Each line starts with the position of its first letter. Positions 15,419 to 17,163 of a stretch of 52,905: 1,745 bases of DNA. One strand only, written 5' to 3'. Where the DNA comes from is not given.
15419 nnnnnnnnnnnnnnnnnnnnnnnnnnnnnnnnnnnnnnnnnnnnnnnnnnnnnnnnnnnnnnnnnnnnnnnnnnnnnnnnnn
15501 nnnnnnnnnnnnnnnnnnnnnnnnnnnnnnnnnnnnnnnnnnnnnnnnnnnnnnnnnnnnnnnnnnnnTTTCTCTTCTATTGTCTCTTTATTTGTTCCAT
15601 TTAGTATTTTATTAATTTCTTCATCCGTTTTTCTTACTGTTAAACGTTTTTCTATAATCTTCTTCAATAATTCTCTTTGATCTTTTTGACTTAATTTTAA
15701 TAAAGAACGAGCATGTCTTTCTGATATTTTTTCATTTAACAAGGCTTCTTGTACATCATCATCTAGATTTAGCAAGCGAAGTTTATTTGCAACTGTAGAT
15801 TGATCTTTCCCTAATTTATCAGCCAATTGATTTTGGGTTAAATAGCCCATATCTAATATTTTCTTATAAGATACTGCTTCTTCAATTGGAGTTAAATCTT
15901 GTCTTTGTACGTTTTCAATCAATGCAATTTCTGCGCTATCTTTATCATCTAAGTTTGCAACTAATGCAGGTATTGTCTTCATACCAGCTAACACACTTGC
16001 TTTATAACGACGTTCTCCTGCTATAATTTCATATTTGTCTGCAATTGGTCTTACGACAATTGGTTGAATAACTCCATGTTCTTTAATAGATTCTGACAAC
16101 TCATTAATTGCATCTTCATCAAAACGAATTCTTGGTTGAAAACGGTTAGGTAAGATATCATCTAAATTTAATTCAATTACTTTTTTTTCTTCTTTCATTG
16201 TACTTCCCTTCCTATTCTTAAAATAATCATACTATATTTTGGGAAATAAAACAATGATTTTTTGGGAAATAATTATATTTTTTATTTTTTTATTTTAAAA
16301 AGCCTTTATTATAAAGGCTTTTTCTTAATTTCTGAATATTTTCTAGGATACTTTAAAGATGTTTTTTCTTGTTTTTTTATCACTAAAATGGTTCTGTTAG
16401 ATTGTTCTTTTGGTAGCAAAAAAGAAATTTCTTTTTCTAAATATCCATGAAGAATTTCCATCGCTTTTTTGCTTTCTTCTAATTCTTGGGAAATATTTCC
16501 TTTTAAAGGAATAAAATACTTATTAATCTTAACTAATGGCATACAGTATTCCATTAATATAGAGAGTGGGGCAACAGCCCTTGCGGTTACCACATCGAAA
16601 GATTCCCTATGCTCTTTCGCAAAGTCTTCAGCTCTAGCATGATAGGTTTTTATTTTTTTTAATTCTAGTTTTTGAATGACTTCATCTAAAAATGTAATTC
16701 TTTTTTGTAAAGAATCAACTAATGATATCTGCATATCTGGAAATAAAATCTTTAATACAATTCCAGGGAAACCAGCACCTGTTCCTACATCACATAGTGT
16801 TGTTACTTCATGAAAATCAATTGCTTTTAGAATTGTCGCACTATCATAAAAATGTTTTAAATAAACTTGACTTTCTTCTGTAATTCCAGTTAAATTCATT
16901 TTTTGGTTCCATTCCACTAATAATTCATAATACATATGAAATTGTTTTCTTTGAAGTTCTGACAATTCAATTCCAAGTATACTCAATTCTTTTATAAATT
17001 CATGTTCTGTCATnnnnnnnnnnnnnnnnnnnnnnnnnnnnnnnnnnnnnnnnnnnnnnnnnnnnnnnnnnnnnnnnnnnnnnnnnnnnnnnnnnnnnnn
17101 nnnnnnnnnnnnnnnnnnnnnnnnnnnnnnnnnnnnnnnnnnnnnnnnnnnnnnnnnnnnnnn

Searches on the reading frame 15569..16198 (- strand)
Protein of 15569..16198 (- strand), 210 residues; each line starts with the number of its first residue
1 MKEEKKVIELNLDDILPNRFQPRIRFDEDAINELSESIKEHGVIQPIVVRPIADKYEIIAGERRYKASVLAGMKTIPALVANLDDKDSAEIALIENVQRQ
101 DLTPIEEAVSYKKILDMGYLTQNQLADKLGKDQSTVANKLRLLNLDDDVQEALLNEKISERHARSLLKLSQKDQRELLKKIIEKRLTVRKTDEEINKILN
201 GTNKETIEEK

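Call 27: find_homologous_proteins(query=window:15569-16198:-, max_evalue=1e-20)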
Query seq(210 aa) (210 aa): 7964 proteins with E <= 1e-20 among 8000 candidates; the best 120 are listed.
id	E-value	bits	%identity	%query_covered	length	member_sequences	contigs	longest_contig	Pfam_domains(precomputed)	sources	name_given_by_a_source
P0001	4.0e-96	338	80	97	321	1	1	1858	PF17762.9,PF02195.27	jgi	-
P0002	2.1e-94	333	79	97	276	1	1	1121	PF17762.9,PF02195.27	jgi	jgi:ParB family chromosome partitioning protein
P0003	1.5e-93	330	77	98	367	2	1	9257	PF17762.9,PF02195.27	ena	-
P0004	2.3e-93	329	77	96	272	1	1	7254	PF17762.9,PF02195.27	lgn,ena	-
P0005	2.4e-93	329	77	96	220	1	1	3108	PF17762.9,PF02195.27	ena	-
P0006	2.7e-93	329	77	98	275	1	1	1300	PF17762.9,PF02195.27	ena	-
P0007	1.4e-91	324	76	96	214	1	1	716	PF17762.9,PF02195.27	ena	-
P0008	3.1e-91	322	78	92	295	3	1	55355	PF17762.9,PF02195.27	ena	-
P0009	3.8e-91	322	77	94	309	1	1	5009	PF17762.9,PF02195.27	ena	-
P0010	5.7e-91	322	78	95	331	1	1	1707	PF17762.9,PF02195.27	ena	-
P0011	8.9e-91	321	77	96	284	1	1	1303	PF17762.9,PF02195.27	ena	-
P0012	4.3e-90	319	76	96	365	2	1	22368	PF17762.9,PF02195.27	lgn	-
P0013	4.9e-90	319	76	100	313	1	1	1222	PF17762.9,PF02195.27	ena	-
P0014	1.3e-89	317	75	99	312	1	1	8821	PF17762.9,PF02195.27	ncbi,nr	ncbi:MAG: ParB/RepB/Spo0J family partition protein, partial [Bacilli bacterium]|nr:ParB/RepB/Spo0J f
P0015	1.3e-89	317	78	92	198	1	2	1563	PF17762.9,PF02195.27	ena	-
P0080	1.9e-80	287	67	94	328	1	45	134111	PF17762.9,PF02195.27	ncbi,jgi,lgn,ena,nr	ncbi:parB-like partition protein [Clostridium sp. CAG:433]|nr:parB-like partition protein [Clostridi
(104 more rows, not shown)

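Call 29: find_encoding_contigs(protein=P0080, flank=10000, max_places=3)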
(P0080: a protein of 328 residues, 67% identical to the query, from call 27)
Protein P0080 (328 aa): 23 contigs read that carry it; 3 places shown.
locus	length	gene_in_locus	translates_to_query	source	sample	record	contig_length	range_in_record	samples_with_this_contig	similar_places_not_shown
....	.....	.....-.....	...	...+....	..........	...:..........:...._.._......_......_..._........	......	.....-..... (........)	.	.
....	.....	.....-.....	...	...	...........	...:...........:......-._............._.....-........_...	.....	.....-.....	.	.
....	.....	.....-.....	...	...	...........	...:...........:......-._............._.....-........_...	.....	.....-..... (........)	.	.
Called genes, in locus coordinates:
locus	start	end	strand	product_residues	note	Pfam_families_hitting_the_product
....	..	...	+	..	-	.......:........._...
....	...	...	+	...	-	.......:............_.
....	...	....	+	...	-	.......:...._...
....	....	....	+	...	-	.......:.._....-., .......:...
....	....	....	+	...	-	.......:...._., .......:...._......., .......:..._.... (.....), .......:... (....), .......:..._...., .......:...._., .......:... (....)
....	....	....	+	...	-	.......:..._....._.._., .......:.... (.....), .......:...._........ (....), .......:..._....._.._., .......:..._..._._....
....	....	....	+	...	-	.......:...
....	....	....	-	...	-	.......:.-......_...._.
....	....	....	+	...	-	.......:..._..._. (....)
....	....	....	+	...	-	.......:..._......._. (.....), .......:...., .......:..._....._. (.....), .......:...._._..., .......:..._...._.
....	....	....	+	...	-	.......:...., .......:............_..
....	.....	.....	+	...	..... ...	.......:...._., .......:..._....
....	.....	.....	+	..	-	-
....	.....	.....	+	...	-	-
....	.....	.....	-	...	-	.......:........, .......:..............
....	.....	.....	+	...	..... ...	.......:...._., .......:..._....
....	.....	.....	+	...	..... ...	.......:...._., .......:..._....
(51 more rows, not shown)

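Call 47: search_protein_families(library=ncbifam, proteins=[P0080, P0012], max_evalue=0.001)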
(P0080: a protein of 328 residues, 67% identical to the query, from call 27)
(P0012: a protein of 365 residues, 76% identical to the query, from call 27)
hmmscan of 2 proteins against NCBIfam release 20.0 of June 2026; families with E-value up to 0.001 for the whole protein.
P0080 (328 aa): 7 families
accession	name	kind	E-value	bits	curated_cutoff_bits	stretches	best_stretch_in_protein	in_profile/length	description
TIGR04285.1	nucleoid_noc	exception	1.4e-86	290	315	1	7-203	1-197/255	nucleoid occlusion protein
TIGR00180.1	parB_part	domain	4e-53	179.9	58.45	1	5-184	2-186/186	ParB/RepB/Spo0J family partition protein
TIGR03734.1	PRTRC_parB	hypoth_equivalog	2.9e-39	135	278.6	1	22-199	7-188/555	PRTRC system ParB family protein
TIGR03454.1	partition_RepB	equivalog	1.1e-19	71.1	201.5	1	6-143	62-200/325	plasmid partitioning protein RepB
NF010406.0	PRK13832.1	subfamily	1.3e-14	53.7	640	1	28-186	25-185/578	plasmid partitioning protein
NF010440.0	PRK13866.1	equivalog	2.1e-07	30.4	522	1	31-120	89-180/336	plasmid partitioning protein RepB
NF053625.1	SerKinSerKArch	equivalog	1.4e-06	27.6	380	1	27-88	30-94/244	ADP-dependent L-serine kinase SerK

P0012 (365 aa): 7 families
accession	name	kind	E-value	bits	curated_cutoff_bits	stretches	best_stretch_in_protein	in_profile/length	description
TIGR04285.1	nucleoid_noc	exception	4.8e-84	281.7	315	1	6-203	1-199/255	nucleoid occlusion protein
TIGR00180.1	parB_part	domain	3e-53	180.3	58.45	1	5-181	3-185/186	ParB/RepB/Spo0J family partition protein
TIGR03734.1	PRTRC_parB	hypoth_equivalog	8.5e-43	146.7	278.6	1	21-200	7-191/555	PRTRC system ParB family protein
TIGR03454.1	partition_RepB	equivalog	1.2e-18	67.6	201.5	1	5-141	62-199/325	plasmid partitioning protein RepB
NF010406.0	PRK13832.1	subfamily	2e-13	49.7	640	1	29-144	27-143/578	plasmid partitioning protein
NF010440.0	PRK13866.1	equivalog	1e-10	41.3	522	1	29-119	88-180/336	plasmid partitioning protein RepB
NF053625.1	SerKinSerKArch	equivalog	0.00071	18.8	380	0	23-87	27-94/244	ADP-dependent L-serine kinase SerK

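Call 48: find_related_loci(query=window:15569-16198:-, collection=metagenome_contigs, flank=10000)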
Query seq(210 aa) (210 aa) in metagenome_contigs; peptide patterns used: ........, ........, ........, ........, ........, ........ (x = any residue, [..] = any of these).
600 stretches matched a pattern (row limit reached: there are more); 256 encode a relative of the query (tblastn E <= 1e-3); the best 80 are kept; 80 distinct loci.
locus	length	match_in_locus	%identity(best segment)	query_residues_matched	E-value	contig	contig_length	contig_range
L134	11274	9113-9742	100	1-210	2e-137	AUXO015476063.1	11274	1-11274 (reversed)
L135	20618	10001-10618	80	1-206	4e-108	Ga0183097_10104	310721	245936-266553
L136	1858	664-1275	80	5-207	3e-113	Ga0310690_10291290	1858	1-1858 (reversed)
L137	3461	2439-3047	79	1-203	3e-108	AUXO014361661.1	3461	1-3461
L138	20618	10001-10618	80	1-205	8e-106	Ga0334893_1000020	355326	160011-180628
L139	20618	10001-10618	79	1-205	1e-105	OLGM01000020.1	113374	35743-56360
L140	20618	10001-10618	79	1-205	1e-105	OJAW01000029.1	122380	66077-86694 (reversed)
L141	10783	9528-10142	79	5-207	4e-105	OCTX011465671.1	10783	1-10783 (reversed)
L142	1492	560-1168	78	1-202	1e-112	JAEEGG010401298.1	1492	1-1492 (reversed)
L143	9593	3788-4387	79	5-203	2e-104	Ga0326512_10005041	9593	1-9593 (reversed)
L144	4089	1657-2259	79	5-204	2e-105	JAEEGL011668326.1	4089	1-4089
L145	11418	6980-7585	81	1-201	5e-104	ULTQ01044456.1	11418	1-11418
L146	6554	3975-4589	77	1-205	1e-103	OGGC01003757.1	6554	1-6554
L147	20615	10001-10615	77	1-205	1e-103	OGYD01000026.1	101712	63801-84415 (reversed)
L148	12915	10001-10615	77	1-205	8e-104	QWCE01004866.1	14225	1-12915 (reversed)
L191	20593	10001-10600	76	3-201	2e-99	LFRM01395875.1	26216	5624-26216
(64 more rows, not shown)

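Call 51: find_homologous_proteins(query=L191:16731-17621:+, max_evalue=1e-20)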
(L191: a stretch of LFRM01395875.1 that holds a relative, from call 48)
Query L191:16731-17621:+ (296 aa): 8000 proteins with E <= 1e-20 among 8000 candidates; the best 120 are listed.
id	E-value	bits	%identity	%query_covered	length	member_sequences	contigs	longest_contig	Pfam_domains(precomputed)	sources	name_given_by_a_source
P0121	2.6e-178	609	100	99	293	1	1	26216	PF17762.9,PF02195.27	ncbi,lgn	-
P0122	3.4e-150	517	83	99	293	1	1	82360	PF17762.9,PF02195.27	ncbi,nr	ncbi:MAG: ParB/RepB/Spo0J family partition protein [Bacilli bacterium]|nr:ParB/RepB/Spo0J family par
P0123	5.9e-147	506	81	100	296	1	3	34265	PF17762.9,PF02195.27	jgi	-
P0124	9.3e-147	506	80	99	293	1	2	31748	PF17762.9,PF02195.27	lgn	-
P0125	1.7e-146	505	82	99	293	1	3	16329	PF17762.9,PF02195.27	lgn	-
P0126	1.9e-146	505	82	99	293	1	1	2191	PF17762.9,PF02195.27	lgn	-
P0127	2.4e-146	504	81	99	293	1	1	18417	PF17762.9,PF02195.27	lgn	-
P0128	3.4e-146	504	80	99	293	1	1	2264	PF17762.9,PF02195.27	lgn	-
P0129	4.3e-146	504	81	99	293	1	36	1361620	PF17762.9,PF02195.27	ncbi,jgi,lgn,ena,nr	ncbi:MAG TPA: ParB/RepB/Spo0J family partition protein [Mollicutes bacterium]|jgi:ParB family chromo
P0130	5.0e-146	503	81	99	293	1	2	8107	PF17762.9,PF02195.27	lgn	-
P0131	6.1e-146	503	81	99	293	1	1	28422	PF17762.9,PF02195.27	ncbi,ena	-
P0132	6.1e-146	503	81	99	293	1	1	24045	PF17762.9,PF02195.27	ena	-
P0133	6.9e-146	503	81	99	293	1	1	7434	PF17762.9,PF02195.27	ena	-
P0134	7.1e-146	503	80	99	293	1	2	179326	PF17762.9,PF02195.27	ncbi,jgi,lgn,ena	ncbi:MAG: ParB/RepB/Spo0J family partition protein [Bacilli bacterium]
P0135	7.3e-146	503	81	99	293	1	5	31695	PF17762.9,PF02195.27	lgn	-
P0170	1.2e-127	443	71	99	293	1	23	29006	PF01381.29,PF17762.9,PF02195.27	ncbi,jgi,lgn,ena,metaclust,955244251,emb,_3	jgi:ParB family chromosome partitioning protein|metaclust:\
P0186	3.2e-126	438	70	99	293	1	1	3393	PF17762.9,PF02195.27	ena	-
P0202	4.3e-125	435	70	99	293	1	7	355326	PF17762.9,PF02195.27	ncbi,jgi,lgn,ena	jgi:ParB family chromosome partitioning protein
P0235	7.6e-124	431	70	99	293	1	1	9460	PF01381.29,PF17762.9,PF02195.27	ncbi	-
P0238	9.8e-124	430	70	99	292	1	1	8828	PF17762.9,PF02195.27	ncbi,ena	-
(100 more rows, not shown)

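Call 52: find_encoding_contigs(protein=P0202, flank=10000, max_places=6)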
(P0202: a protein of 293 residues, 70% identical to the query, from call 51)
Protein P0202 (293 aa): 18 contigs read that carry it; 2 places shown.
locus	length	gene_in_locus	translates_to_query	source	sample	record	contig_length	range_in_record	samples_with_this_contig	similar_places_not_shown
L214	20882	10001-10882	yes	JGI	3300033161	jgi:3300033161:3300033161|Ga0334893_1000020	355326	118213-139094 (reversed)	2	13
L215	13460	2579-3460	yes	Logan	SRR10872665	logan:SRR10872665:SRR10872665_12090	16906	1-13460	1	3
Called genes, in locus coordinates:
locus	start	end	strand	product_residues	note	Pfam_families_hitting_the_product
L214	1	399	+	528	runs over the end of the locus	PF00133:tRNA-synt_1, PF01406:tRNA-synt_1e (weak), PF01921:tRNA-synt_1f (faint), PF09334:tRNA-synt_1g, PF00133:tRNA-synt_1, PF08264:Anticodon_1 (weak), PF19303:Anticodon_3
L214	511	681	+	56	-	-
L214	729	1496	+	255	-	PF01026:TatD_DNase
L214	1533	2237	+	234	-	-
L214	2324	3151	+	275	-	PF00398:RrnaAD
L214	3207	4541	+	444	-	PF01235:Na_Ala_symp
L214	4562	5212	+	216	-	PF03167:UDG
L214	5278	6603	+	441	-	PF01171:ATP_bind_3, PF11734:TilS_C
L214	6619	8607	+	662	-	PF06480:FtsH_ext, PF00004:AAA, PF07728:AAA_5 (weak), PF17862:AAA_lid_3, PF01434:Peptidase_M41, PF07498:Rho_N (weak)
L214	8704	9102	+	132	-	-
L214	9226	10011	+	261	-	PF00142:Fer4_NifH, PF01656:CbiA, PF02374:ArsA_ATPase, PF06564:CBP_BcsQ, PF09140:MipZ, PF10609:ParA, PF13614:AAA_31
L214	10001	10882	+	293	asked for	PF02195:ParB_N, PF17762:HTH_ParB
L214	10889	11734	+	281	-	PF21088:MS_channel_1st, PF00924:MS_channel_2nd, PF21082:MS_channel_3rd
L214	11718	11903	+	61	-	PF06107:DUF951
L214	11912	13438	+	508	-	PF03806:ABG_transport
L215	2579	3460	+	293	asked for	PF02195:ParB_N, PF17762:HTH_ParB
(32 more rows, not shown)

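Call 55: find_encoding_contigs(protein=P0186, flank=10000, max_places=6)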
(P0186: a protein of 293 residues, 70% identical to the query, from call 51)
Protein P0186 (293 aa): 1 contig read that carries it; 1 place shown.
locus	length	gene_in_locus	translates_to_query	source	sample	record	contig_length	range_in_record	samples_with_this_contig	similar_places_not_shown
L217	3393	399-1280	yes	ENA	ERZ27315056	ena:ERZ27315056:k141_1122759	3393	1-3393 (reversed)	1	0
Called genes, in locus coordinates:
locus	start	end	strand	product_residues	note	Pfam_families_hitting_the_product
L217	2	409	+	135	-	?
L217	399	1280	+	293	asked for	PF02195:ParB_N, PF17762:HTH_ParB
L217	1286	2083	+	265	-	PF21088:MS_channel_1st, PF00924:MS_channel_2nd, PF21082:MS_channel_3rd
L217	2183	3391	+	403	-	?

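Call 70: find_encoding_contigs(protein=P0170, flank=10000, max_places=10)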
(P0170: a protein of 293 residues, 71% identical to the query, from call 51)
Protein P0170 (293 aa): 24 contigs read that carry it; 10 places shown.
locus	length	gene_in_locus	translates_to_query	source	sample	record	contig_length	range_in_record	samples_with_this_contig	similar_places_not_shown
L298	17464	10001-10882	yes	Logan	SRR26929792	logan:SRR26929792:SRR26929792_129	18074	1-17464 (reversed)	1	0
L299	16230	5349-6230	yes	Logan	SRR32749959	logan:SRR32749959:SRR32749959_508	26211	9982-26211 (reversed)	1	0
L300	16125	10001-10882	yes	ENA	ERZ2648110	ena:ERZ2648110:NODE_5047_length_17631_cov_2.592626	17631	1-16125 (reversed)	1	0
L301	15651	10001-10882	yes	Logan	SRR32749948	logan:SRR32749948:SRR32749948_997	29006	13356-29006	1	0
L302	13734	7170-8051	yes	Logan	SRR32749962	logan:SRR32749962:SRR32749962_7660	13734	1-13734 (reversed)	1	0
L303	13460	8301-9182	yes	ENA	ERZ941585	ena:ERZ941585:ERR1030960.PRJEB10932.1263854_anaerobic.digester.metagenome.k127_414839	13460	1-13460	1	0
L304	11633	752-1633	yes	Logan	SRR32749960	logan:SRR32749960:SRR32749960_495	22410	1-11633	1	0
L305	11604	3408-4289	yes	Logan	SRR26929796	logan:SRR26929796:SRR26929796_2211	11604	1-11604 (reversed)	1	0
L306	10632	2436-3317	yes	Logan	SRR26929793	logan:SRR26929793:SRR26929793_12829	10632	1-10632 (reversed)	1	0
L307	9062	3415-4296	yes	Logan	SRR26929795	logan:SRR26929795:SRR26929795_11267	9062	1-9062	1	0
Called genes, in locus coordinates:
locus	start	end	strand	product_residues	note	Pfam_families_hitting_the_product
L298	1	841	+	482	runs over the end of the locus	?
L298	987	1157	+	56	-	-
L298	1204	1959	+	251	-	PF01026:TatD_DNase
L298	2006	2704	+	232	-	PF07501:G5 (faint)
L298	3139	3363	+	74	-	-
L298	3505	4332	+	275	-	PF00398:RrnaAD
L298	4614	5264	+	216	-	PF03167:UDG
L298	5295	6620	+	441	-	PF01171:ATP_bind_3, PF01507:PAPS_reduct (weak), PF11734:TilS_C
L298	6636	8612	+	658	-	PF06480:FtsH_ext, PF00004:AAA, PF07728:AAA_5 (weak), PF17862:AAA_lid_3, PF01434:Peptidase_M41, PF07498:Rho_N (weak)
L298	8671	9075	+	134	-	-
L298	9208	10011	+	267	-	PF00142:Fer4_NifH, PF02374:ArsA_ATPase, PF06564:CBP_BcsQ, PF09140:MipZ, PF10609:ParA, PF13614:AAA_31, PF01656:CbiA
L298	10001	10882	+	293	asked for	PF02195:ParB_N, PF17762:HTH_ParB, PF01381:HTH_3 (weak)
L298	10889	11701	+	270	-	PF21088:MS_channel_1st, PF00924:MS_channel_2nd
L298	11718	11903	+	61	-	PF06107:DUF951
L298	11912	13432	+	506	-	PF03806:ABG_transport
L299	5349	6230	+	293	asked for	PF02195:ParB_N, PF17762:HTH_ParB, PF01381:HTH_3 (weak)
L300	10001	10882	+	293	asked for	PF02195:ParB_N, PF17762:HTH_ParB, PF01381:HTH_3 (weak)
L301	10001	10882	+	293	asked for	PF02195:ParB_N, PF17762:HTH_ParB, PF01381:HTH_3 (weak)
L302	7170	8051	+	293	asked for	PF02195:ParB_N, PF17762:HTH_ParB, PF01381:HTH_3 (weak)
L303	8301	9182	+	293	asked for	PF02195:ParB_N, PF17762:HTH_ParB, PF01381:HTH_3 (weak)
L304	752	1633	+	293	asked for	PF02195:ParB_N, PF17762:HTH_ParB, PF01381:HTH_3 (weak)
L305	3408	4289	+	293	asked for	PF02195:ParB_N, PF17762:HTH_ParB, PF01381:HTH_3 (weak)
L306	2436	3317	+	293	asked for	PF02195:ParB_N, PF17762:HTH_ParB, PF01381:HTH_3 (weak)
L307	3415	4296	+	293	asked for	PF02195:ParB_N, PF17762:HTH_ParB, PF01381:HTH_3 (weak)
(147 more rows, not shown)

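Call 72: find_encoding_contigs(protein=P0238, flank=10000, max_places=4)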
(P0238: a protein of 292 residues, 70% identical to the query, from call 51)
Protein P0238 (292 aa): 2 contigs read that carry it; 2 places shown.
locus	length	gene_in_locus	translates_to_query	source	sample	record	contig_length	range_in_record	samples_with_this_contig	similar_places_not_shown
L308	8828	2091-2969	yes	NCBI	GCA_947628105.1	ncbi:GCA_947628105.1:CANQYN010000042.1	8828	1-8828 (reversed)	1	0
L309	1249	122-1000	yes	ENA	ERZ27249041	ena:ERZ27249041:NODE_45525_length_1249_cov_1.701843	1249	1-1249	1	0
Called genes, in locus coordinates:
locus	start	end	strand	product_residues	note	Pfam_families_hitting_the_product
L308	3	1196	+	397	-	?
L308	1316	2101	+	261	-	PF00142:Fer4_NifH (weak), PF01656:CbiA, PF02374:ArsA_ATPase (weak), PF06564:CBP_BcsQ, PF09140:MipZ (faint), PF10609:ParA (weak), PF13614:AAA_31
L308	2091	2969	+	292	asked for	PF02195:ParB_N, PF17762:HTH_ParB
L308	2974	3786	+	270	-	PF21088:MS_channel_1st (weak), PF00924:MS_channel_2nd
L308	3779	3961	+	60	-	PF06107:DUF951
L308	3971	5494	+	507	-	PF03806:ABG_transport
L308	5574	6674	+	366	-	PF01926:MMR_HSR1, PF02421:FeoB_N, PF06071:YchF-GTPase_C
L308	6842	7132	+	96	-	PF01250:Ribosomal_S6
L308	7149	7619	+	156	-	PF00436:SSB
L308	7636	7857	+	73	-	PF01084:Ribosomal_S18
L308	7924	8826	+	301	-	?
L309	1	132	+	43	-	?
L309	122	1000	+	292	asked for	PF02195:ParB_N, PF17762:HTH_ParB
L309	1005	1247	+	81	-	?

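Call 73: find_encoding_contigs(protein=P0235, flank=10000, max_places=4)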
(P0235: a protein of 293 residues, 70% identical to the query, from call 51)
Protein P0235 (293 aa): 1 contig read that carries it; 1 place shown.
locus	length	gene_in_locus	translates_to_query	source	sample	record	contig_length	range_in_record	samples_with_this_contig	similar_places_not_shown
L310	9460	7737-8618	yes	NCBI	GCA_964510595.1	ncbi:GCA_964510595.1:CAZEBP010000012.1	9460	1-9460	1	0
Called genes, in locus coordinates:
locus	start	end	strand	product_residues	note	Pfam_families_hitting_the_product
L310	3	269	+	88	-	?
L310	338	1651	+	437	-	PF01235:Na_Ala_symp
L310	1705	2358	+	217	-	PF03167:UDG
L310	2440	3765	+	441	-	PF01171:ATP_bind_3, PF11734:TilS_C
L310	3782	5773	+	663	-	PF06480:FtsH_ext, PF13191:AAA_16 (faint), PF00004:AAA, PF07728:AAA_5 (weak), PF17862:AAA_lid_3, PF01434:Peptidase_M41, PF07498:Rho_N (weak)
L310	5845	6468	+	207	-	PF10386:DUF2441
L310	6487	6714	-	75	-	PF12844:HTH_19, PF13560:HTH_31, PF01381:HTH_3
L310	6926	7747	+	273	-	PF00142:Fer4_NifH (weak), PF01656:CbiA, PF02374:ArsA_ATPase (weak), PF06564:CBP_BcsQ (faint), PF09140:MipZ (faint), PF10609:ParA, PF13614:AAA_31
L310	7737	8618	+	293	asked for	PF02195:ParB_N, PF17762:HTH_ParB, PF01381:HTH_3 (faint)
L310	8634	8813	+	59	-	PF06107:DUF951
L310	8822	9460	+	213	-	?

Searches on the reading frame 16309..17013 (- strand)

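Call 8: search_protein_families(library=pfam, proteins=[window:16309-17013:-])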
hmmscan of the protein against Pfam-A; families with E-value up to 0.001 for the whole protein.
window:16309-17013:- (234 aa): 5 families
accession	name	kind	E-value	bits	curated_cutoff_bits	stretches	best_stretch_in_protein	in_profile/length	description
PF02527.21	GidB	-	6.5e-53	179.2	27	1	22-197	2-174/184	rRNA small subunit methyltransferase G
PF13847.12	Methyltransf_31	-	1.6e-08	34.8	27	1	70-155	4-91/145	Methyltransferase domain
PF05175.20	MTS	-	8.6e-05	22.7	23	1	47-142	7-102/170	Methyltransferase small domain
PF08242.18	Methyltransf_12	-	0.00036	21.6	30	1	75-147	2-74/98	Methyltransferase domain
PF13649.12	Methyltransf_25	-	0.00062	20.8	27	0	74-145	2-71/97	Methyltransferase domain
